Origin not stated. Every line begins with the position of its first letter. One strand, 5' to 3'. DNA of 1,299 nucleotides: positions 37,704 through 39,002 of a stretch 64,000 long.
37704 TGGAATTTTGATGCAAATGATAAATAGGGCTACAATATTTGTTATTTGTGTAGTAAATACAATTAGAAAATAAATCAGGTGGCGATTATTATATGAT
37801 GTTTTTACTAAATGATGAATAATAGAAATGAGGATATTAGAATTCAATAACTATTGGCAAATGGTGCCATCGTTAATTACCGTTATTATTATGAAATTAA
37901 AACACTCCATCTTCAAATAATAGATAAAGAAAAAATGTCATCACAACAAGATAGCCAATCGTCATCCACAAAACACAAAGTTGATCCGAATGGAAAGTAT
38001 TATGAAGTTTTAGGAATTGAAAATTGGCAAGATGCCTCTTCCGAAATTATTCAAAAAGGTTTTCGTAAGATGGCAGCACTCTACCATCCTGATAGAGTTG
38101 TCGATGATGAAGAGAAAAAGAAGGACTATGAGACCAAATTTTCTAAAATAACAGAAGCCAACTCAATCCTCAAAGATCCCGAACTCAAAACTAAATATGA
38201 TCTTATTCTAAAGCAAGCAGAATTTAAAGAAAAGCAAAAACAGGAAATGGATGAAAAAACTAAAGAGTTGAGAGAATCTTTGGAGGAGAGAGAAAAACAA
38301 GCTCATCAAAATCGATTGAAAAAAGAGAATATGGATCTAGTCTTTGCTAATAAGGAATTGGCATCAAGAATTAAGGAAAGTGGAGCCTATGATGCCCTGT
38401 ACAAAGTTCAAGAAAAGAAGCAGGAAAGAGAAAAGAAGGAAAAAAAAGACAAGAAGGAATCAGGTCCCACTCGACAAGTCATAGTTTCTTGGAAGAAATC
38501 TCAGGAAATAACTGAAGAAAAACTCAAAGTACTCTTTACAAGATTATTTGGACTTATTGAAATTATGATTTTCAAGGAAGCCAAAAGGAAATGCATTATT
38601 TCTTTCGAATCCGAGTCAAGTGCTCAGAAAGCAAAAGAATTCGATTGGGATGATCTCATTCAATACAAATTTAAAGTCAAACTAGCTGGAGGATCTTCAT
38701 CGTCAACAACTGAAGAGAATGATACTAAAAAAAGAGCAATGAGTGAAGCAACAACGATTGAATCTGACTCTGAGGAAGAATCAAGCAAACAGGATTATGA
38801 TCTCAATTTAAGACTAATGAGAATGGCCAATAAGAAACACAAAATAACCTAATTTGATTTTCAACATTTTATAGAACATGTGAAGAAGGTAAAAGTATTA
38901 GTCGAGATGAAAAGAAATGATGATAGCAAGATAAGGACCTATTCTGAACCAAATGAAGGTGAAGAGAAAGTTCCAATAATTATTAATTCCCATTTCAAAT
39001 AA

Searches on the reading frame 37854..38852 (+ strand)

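Call 25: search_protein_families(library=pfam, proteins=[window:37854-38852:+], max_evalue=0.001)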
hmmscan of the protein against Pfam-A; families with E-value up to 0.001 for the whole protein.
window:37854-38852:+ (332 aa): 2 families
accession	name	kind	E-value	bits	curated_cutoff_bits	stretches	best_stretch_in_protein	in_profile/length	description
PF00226.36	DnaJ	-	2.3e-15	56.8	27.8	1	48-116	1-63/63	DnaJ domain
PF00076.28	RRM_1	-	1.7e-05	25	20.7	1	217-262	8-57/70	RNA recognition motif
